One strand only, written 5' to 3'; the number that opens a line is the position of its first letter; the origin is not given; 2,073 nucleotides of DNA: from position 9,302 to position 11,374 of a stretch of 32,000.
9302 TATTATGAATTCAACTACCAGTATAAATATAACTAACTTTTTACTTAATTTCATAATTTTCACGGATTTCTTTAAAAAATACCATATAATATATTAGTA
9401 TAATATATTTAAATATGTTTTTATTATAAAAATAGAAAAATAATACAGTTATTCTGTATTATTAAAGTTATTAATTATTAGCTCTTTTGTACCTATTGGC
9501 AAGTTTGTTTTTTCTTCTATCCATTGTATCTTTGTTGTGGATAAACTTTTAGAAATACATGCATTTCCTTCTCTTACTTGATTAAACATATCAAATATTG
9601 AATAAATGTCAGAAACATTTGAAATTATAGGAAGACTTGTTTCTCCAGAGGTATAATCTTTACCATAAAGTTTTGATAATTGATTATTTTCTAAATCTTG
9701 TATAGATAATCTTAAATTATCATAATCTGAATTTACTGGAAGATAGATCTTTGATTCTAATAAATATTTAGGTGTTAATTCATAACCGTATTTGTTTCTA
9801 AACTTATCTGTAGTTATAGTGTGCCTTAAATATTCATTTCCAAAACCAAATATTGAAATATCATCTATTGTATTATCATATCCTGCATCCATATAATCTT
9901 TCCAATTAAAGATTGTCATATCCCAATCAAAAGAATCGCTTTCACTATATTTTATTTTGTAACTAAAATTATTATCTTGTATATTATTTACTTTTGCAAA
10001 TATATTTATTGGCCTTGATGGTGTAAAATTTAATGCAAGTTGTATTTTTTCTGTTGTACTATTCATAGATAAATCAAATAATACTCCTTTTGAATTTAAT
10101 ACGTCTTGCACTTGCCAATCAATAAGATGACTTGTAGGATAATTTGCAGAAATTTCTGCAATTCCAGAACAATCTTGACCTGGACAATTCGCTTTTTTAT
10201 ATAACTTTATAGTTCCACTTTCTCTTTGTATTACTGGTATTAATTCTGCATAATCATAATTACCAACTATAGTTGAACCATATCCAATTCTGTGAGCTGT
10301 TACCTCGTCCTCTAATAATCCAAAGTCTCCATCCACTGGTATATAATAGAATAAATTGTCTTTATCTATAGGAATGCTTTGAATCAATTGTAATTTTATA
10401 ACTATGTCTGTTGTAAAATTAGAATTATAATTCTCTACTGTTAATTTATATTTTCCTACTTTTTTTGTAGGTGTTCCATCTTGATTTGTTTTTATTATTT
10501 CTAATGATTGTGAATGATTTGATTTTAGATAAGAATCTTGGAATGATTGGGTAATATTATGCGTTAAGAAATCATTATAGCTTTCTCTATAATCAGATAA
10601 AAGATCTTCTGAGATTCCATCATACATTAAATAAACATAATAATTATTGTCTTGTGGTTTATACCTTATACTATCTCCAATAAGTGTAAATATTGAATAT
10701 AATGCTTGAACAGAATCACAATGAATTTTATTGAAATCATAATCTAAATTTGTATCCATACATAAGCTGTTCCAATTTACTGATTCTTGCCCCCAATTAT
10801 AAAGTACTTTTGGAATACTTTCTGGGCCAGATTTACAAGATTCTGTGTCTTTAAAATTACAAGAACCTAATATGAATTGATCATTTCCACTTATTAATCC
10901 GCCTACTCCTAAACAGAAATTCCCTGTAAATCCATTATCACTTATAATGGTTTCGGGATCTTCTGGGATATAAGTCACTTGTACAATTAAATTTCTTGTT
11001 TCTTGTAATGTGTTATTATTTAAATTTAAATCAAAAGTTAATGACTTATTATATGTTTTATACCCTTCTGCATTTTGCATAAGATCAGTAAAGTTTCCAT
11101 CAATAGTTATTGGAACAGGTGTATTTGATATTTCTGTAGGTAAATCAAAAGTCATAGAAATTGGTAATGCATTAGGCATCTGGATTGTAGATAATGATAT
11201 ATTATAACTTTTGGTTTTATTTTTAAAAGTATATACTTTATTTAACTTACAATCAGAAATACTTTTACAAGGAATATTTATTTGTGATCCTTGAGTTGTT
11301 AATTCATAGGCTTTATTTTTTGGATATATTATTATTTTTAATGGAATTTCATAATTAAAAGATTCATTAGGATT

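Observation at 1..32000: A 32-kb, single-strand, ~99% coding array encoding only giant anchored and secreted proteins: candidate uncharacterised surface apparatus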

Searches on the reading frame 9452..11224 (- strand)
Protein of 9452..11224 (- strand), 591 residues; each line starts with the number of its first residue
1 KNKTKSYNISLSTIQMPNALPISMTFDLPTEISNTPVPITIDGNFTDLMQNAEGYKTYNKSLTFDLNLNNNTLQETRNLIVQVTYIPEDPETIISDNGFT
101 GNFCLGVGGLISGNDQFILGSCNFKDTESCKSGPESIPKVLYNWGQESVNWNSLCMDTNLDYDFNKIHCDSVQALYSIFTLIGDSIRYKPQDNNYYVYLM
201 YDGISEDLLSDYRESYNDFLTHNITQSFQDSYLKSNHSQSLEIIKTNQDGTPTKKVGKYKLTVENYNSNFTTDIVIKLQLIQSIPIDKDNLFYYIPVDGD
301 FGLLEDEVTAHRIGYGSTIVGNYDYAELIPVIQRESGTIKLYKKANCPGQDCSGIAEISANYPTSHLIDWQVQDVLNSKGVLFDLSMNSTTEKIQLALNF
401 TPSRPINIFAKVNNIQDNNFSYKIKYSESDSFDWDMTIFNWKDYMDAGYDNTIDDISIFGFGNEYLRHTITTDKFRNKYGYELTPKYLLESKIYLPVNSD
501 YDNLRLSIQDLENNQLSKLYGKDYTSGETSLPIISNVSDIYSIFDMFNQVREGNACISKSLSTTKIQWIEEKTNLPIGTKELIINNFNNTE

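Call 16: find_homologous_proteins(query=A1, max_evalue=0.001)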
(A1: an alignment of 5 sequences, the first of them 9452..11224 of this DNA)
Query A1 (5 sequences): 8000 candidates shared short words with the query, none scored E <= 0.001.

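Call 19: search_solved_structures(query=A1, max_evalue=1)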
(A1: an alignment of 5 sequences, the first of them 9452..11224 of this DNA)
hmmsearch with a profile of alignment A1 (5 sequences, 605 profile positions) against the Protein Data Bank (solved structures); distinct sequences matched with E-value up to 1: 0.

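Call 28: search_protein_representatives(alignment_id=A2)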
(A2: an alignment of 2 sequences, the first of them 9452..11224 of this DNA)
Query: 2 sequences, 841 profile positions. Proteins with E-value up to 0.001 (for the whole library): 385; up to 1e-10: 274; up to 1e-30: 105. The best 150 are listed.
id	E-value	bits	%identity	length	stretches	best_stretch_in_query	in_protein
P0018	0.0e+00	1044.0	-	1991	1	178-841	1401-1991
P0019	1.1e-207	708.7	-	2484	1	3-831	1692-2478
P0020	4.9e-148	511.3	-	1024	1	2-827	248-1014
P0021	4.1e-143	495.0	-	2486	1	4-829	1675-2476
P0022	4.7e-141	488.2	-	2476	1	3-827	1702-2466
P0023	5.6e-137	474.7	-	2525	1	4-828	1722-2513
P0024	1.0e-131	457.3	-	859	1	3-822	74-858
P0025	3.1e-131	455.7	-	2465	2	294-822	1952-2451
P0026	2.4e-121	423.0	-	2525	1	2-829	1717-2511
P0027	6.5e-111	388.5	-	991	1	1-822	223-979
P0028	9.0e-108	378.1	-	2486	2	356-823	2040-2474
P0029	1.4e-97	344.3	-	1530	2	390-832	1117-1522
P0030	2.9e-85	303.6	-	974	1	1-824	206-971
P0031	2.1e-81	290.9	-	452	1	1-222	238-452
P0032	7.1e-80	285.8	-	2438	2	5-824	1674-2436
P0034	5.5e-45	170.4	-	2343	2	352-821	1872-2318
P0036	6.3e-44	166.9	-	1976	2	354-823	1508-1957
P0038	2.6e-43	164.8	-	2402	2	358-825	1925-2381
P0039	8.0e-43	163.2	-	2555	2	366-823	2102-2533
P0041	2.3e-42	161.7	-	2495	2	391-831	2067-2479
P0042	4.2e-42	160.8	-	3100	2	359-822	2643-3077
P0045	4.7e-41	157.4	-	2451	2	388-822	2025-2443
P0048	3.2e-40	154.6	-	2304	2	338-821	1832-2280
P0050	1.1e-39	152.9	-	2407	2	360-825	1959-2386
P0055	6.2e-39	150.4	-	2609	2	335-822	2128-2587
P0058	4.1e-38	147.6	-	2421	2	392-822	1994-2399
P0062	9.3e-38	146.5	-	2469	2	405-822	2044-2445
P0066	3.1e-37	144.7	-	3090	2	361-822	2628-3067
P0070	6.5e-37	143.7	-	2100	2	351-822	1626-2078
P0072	7.6e-37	143.4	-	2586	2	403-824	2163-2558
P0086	6.0e-35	137.2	-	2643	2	387-822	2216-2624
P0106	1.5e-32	129.2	-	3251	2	403-823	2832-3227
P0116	3.4e-31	124.8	-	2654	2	357-822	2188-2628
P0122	9.3e-31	123.3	-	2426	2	390-829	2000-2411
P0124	2.2e-30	122.1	-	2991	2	398-823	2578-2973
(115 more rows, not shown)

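Call 30: list_cluster_members(proteins=[P0034, P0042, P0055, P0066, P0106, P0036, P0039, P0070, P0124, P0013])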
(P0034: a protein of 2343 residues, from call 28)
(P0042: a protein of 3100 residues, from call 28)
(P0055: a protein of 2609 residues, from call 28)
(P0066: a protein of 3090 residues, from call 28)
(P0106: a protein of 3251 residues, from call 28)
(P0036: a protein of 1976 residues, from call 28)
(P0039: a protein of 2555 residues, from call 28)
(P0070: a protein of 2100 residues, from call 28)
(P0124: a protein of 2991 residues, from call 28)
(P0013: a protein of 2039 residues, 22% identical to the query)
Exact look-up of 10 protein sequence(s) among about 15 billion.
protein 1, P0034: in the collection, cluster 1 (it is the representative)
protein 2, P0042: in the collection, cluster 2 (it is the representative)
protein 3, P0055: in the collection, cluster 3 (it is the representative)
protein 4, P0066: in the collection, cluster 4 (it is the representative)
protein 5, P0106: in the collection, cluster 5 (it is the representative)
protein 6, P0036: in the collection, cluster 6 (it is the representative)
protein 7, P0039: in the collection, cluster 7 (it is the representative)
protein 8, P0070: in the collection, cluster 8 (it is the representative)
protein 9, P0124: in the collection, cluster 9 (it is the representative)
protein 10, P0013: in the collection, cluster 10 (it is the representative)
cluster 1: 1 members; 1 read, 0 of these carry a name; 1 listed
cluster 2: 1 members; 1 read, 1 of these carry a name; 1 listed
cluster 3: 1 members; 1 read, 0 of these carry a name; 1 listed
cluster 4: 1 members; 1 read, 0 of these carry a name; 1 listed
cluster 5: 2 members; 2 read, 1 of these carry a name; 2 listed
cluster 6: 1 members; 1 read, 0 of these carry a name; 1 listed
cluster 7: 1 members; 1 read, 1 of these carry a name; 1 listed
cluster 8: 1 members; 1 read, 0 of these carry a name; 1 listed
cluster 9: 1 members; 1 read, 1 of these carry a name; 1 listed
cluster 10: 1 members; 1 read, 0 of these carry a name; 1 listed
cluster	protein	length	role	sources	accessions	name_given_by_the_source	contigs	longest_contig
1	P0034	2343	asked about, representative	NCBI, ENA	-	-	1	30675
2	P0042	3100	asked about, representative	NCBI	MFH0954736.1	MAG: carboxypeptidase-like regulatory domain-containing protein [Candidatus Micrarchaeota ...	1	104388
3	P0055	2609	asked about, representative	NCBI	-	-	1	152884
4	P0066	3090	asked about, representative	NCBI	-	-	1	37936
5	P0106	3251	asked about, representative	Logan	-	-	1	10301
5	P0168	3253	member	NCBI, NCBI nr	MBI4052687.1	MAG: carboxypeptidase regulatory-like domain-containing protein [Candidatus ... | carboxypeptidase regulatory-like domain-containing protein [Candidatus Diapherotrites ...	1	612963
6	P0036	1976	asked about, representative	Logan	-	-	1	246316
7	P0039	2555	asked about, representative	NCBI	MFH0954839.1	MAG: carboxypeptidase-like regulatory domain-containing protein [Candidatus Micrarchaeota ...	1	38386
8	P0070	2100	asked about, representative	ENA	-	-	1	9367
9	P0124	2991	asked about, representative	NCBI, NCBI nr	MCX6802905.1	MAG: hypothetical protein NT067_07430 [Candidatus Diapherotrites archaeon] | hypothetical protein [Candidatus Diapherotrites archaeon]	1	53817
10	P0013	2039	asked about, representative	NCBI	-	-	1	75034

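Call 31: search_protein_families(library=pfam, proteins=[P0039, P0124, P0036, P0070], max_evalue=0.01)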
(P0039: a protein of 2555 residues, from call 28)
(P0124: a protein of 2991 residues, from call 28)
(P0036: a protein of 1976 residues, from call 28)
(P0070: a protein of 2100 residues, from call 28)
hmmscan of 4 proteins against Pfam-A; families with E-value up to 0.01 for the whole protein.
P0039 (2555 aa): 6 families
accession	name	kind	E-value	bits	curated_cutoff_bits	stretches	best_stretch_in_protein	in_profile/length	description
PF13620.12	CarboxypepD_reg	-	4.6e-31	107.4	32.3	3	524-598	7-81/82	Carboxypeptidase regulatory-like domain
PF17802.7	SpaA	-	5.4e-09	36.5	23.1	0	518-564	2-52/91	Prealbumin-like fold domain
PF13715.12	CarbopepD_reg_2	-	4.4e-06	27.1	32.2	0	79-150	7-77/88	CarboxypepD_reg-like domain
PF11974.14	bMG3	-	1.8e-05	25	34.9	0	526-560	23-57/103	Bacterial alpha-2-macroglobulin MG3 domain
PF07495.19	Y_Y_Y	-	0.00076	19.8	26.6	0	287-308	28-48/65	Y_Y_Y domain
PF25020.1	TTR_TEN1-4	-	0.0031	17.8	27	0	79-141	14-76/86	Teneurin TTR-like domain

P0124 (2991 aa): 8 families
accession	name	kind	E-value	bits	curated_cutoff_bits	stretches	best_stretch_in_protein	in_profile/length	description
PF13620.12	CarboxypepD_reg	-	5.7e-33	113.5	32.3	3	497-581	1-82/82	Carboxypeptidase regulatory-like domain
PF17210.9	SdrD_B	-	9.2e-12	45.6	29.7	1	414-479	16-78/112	SdrD B-like domain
PF11974.14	bMG3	-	9.7e-07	29.1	34.9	1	931-991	12-75/103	Bacterial alpha-2-macroglobulin MG3 domain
PF17802.7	SpaA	-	1.1e-06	29.1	23.1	1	409-460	2-55/91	Prealbumin-like fold domain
PF24025.1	Ig_DR_A0283-like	-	2e-06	28.5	27.1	1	404-461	3-60/102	DR_A0283-like, Ig-like domain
PF17789.7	MG4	-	7.4e-06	26.5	24.7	0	498-543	18-60/95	Macroglobulin domain MG4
PF24107.1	DUF7382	-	0.00023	21.4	27.4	0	319-357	21-58/65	Domain of unknown function (DUF7382)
PF03212.20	Pertactin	-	0.0016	18.8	22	1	266-364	7-111/121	Pertactin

P0036 (1976 aa): 5 families
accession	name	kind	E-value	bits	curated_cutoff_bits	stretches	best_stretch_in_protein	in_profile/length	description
PF13620.12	CarboxypepD_reg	-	1.7e-18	67.2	32.3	1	244-302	5-62/82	Carboxypeptidase regulatory-like domain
PF02369.22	Big_1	-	3.4e-08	33.9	34.9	0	65-105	20-64/93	Bacterial Ig-like domain (group 1)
PF17802.7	SpaA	-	3.5e-07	30.7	23.1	1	247-293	9-57/91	Prealbumin-like fold domain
PF13715.12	CarbopepD_reg_2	-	8e-05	23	32.2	0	245-295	5-51/88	CarboxypepD_reg-like domain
PF17210.9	SdrD_B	-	0.00014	22.4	29.7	0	251-306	21-76/112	SdrD B-like domain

P0070 (2100 aa): 1 family
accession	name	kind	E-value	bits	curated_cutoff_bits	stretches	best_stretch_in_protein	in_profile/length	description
PF07889.17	DUF1664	-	0.00016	22.1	34.6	0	1169-1232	40-103/124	Protein of unknown function (DUF1664)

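Call 53: predict_structure(alignment_id=A4)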
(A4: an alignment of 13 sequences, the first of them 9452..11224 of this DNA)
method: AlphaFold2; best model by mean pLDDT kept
length: 591 residues; sequences in the alignment: 13
mean_pLDDT: 64.5   pTM: 0.66
mean pLDDT of the five models: 64.5, 62.5, 55.7, 55.3, 54.0
residues with pLDDT >= 90: 14; 70-90: 260; 50-70: 177; < 50: 140
segments of 3 or more residues with pLDDT < 50: 1-58, 66-69, 79-128, 304-310, 324-327, 348-350
pLDDT, mean of each block of 10 residues (from residue 1): 24 27 30 30 35 46 47 50 44 39 35 35 43 86 68 86 85 83 62 79 72 64 71 68 80 85 76 82 68 73 49 61 52 60 54 68 57 70 81 75 81 76 75 60 68 66 65 79 75 72 74 83 68 62 85 86 83 71 80 52
secondary structure, 60 per line:
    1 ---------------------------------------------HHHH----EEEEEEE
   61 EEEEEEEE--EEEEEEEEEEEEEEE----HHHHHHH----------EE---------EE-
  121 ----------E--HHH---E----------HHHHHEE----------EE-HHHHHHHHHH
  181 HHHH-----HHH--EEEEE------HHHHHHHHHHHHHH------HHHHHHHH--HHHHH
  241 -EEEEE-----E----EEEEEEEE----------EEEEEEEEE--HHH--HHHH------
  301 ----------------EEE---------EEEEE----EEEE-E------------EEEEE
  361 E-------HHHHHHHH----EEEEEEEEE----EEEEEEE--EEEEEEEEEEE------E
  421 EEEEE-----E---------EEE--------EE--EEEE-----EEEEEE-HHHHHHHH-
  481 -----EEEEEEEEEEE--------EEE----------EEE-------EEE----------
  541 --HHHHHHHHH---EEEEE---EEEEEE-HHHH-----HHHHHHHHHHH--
elements in order: H46-49 E54-68 E71-85 H90-96 H151-155 H171-184 E195-199 H206-219 H226-233 H236-240 E242-246 E257-264 E275-283 H291-294 E317-319 E329-333 E338-341 E356-361 H369-376 E381-389 E394-400 E403-413 E420-425 E441-443 E456-459 E465-470 H472-479 E486-496 E505-507 E518-520 E528-530 H543-551 E555-559 E563-568 H570-573 H579-589

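Call 57: fold_search(model_id=the predicted structure, library=pdb)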
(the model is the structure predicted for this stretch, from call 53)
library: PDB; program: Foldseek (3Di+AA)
matches with E <= 10: 143; with E <= 0.001: 0
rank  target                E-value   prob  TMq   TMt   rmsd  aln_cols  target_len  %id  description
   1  4ycg_B                1.2e-01  0.08  0.08  0.17  20.4       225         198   10  Pro-bone morphogenetic protein 9 (released 2015-03-04)
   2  4ycg_A                2.2e-01  0.09  0.09  0.19  19.6       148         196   13  Pro-bone morphogenetic protein 9 (released 2015-03-04)
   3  1krh_A                3.2e-01  0.12  0.09  0.13   8.8       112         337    9  X-ray Structure of Benzoate Dioxygenase Reductase (released 2002-05-15)
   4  4yci_B                3.6e-01  0.08  0.09  0.21  20.0       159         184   12  non-latent pro-bone morphogenetic protein 9 (released 2015-03-04)
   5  11wx_C                7.5e-01  0.04  0.11  0.20  17.1       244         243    7  Crystal Structure of ribosomal large subunit pseudouridine synthase D from Neisseria gonorrhoea (released 2026-03-25)
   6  4itc                  7.5e-01  0.04  0.06  0.16  16.9       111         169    8  Crystal Structure Analysis of the K1 Cleaved Adhesin domain of Lys-gingipain (Kgp) from Porphyromonas gingivalis W83 (released 2013-09-25)
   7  5xcb                  7.9e-01  0.04  0.07  0.12  15.0       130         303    9  X-ray structure of domains D1 and D2 of Clostridium perfringens pili protein CppA (released 2018-02-28)
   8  4fl4_C                7.9e-01  0.04  0.09  0.14  19.5       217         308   10  Scaffoldin conformation and dynamics revealed by a ternary complex from the Clostridium thermocellum cellulosome (released 2012-06-27)
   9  9pr8_A                8.4e-01  0.02  0.09  0.10  20.0       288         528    7  Crystal Structure of the Clostridiodes difficile CspC-CspA heterodimer. (released 2026-01-21)
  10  7k0x_B                8.4e-01  0.02  0.07  0.13  16.6       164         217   14  Marsupial T cell receptor Spl_145 (released 2021-03-24)
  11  5l73_B                8.9e-01  0.04  0.07  0.17  17.9       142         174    8  MAM domain of human neuropilin-1 (released 2016-10-26)
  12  4fl4_I                9.4e-01  0.08  0.10  0.17  16.2       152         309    8  Scaffoldin conformation and dynamics revealed by a ternary complex from the Clostridium thermocellum cellulosome (released 2012-06-27)
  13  8aj8_B                9.4e-01  0.03  0.08  0.09  19.8       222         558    8  Structure of p110 gamma bound to the p84 regulatory subunit (released 2023-03-22)
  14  7l0o_A                1.1e+00  0.06  0.07  0.09  16.1       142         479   10  Streptococcus gordonii C123 Domain(s)-Structural and Functional Analysis (released 2021-09-08)
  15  7l2z_D                1.1e+00  0.01  0.06  0.06  23.3       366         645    6  Bacterial cellulose synthase BcsB hexamer (released 2021-03-24)
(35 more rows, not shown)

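Call 82: fold_search(model_id=the predicted structure, library=viral)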
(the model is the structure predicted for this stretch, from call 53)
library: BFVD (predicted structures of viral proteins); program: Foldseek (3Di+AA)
matches with E <= 10: 465; with E <= 0.001: 0
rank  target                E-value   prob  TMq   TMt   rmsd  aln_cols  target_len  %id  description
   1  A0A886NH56            5.8e-02  0.10  0.07  0.11  14.1       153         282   11  (no name in the UniProt tables at hand)
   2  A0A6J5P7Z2            1.1e-01  0.06  0.10  0.11  24.1       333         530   10  Uncharacterized protein [uncultured Caudovirales phage]
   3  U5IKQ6                1.5e-01  0.14  0.07  0.19  25.3       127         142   12  Glycoprotein B (Fragment) [Canid alphaherpesvirus 1]
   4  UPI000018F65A         2.4e-01  0.07  0.06  0.18  16.0       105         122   12  (no name look-up for this kind of identifier)
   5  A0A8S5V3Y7            3.0e-01  0.06  0.08  0.08  20.8       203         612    8  Uncharacterized protein [Siphoviridae sp. cteDy1]
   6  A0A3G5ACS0            3.3e-01  0.02  0.05  0.11  23.9       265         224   10  Putative ORFan [Satyrvirus sp.]
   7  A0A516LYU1            5.2e-01  0.01  0.07  0.07  23.5       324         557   13  (no name in the UniProt tables at hand)
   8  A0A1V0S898            5.5e-01  0.03  0.07  0.12  15.9       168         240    8  SWPV1-297 [Shearwaterpox virus]
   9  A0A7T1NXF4            6.2e-01  0.14  0.06  0.22  35.9        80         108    9  Uncharacterized protein [Arthrobacter phage Kittykat]
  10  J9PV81                6.6e-01  0.10  0.05  0.18  16.4       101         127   20  Uncharacterized protein [Bacillus phage BCD7]
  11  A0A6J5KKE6            6.6e-01  0.01  0.06  0.04  27.2       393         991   10  Collagen triple helix repeat [uncultured Caudovirales phage]
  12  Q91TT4                6.9e-01  0.05  0.08  0.19  14.7       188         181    6  T22.5 [Tupaiid herpesvirus 1 (strain 1)]
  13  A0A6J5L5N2            6.9e-01  0.01  0.07  0.10  17.2       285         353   10  Uncharacterized protein [uncultured Caudovirales phage]
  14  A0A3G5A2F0            7.3e-01  0.06  0.06  0.04  24.5       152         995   12  Uncharacterized protein [Gaeavirus sp.]
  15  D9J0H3                8.2e-01  0.21  0.05  0.31  11.9        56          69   14  Gp26 [Brochothrix phage A9]
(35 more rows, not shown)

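Call 87: search_dna_similar(query=window:9452-11224:-, collection=phages, mode=protein, max_evalue=0.001, max_rows=5)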
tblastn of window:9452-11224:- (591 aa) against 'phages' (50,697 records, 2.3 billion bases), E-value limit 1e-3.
No match.

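Call 89: list_cluster_members(proteins=[P0038, P0041, P0045, P0048, P0050, P0058, P0062, P0072, P0086, P0116])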
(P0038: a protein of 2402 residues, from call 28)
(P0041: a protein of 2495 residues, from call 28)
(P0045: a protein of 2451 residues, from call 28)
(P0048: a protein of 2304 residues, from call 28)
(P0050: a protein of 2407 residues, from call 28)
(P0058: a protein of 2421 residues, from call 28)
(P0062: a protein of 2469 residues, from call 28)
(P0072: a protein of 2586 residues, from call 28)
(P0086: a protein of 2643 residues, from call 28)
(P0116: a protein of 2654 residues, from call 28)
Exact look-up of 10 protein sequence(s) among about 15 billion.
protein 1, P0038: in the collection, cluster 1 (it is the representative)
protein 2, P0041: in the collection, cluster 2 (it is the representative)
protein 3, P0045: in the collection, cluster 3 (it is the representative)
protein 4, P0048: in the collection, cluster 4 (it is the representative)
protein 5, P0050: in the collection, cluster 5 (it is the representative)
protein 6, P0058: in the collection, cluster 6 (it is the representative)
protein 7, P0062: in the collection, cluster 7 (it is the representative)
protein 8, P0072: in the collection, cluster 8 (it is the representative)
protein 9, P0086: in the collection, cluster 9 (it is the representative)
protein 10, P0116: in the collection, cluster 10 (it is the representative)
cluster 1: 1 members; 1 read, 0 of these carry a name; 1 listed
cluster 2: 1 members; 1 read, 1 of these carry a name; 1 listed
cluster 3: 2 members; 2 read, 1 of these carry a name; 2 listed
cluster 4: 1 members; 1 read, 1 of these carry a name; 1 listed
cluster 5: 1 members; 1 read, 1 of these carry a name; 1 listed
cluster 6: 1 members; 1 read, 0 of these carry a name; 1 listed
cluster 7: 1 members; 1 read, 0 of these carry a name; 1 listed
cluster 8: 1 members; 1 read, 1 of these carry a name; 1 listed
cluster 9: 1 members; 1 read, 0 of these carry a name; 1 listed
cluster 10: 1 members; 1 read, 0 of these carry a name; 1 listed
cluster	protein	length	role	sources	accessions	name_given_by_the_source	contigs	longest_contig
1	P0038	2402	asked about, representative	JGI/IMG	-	-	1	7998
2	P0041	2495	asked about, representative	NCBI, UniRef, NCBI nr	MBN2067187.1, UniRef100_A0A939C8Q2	MAG: carboxypeptidase regulatory-like domain-containing protein [Candidatus ... | Carboxypeptidase regulatory-like domain-containing protein n=1 Tax=Candidatus ... | carboxypeptidase regulatory-like domain-containing protein [Candidatus Diapherotrites ...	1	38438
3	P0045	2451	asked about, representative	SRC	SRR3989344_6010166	-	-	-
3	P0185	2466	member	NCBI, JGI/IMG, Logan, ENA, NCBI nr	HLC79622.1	MAG TPA: carboxypeptidase-like regulatory domain-containing protein [archaeon] | carboxypeptidase-like regulatory domain-containing protein [archaeon]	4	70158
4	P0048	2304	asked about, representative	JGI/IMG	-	hypothetical protein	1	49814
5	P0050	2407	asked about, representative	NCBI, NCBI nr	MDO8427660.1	MAG: carboxypeptidase-like regulatory domain-containing protein [Candidatus ... | carboxypeptidase-like regulatory domain-containing protein [Candidatus Diapherotrites ...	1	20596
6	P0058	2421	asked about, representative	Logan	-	-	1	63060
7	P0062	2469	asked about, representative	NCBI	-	-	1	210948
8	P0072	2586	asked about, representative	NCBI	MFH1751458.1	MAG: carboxypeptidase-like regulatory domain-containing protein [archaeon]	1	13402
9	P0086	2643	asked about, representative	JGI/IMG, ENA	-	-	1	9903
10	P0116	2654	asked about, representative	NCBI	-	-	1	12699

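Call 95: search_solved_structures(query=A6, max_evalue=10)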
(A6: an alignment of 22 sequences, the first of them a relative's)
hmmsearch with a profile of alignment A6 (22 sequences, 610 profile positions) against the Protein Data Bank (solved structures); distinct sequences matched with E-value up to 10: 3.
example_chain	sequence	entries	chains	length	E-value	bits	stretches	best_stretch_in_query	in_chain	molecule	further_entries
8pmw_C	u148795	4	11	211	0.49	12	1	305-356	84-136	Capsid protein | Pro-secreted protein ORF2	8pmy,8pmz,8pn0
9fns_A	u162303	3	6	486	0.68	11.5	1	306-355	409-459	Secreted protein ORF2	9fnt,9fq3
2ztn_A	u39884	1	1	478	0.75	11.4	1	306-354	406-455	Capsid protein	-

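Call 96: search_protein_families(library=pfam, alignment_id=A6, max_evalue=0.1)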
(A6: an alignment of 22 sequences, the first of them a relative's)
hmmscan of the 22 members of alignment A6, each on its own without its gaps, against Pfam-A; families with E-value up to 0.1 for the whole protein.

A. member 1, P0040 (600 aa): 0 families

B. families by the number of members that match (of 22 scanned): 5 families
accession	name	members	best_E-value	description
PF16640.11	Big_3_5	1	0.00029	Bacterial Ig-like domain (group 3)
PF12820.12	BRCT_assoc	1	0.021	Serine-rich domain associated with BRCT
PF05742.17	TANGO2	1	0.024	Transport and Golgi organisation 2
PF24318.1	DUF7490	1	0.058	Domain of unknown function (DUF7490)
PF05119.17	Terminase_4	1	0.094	Phage terminase, small subunit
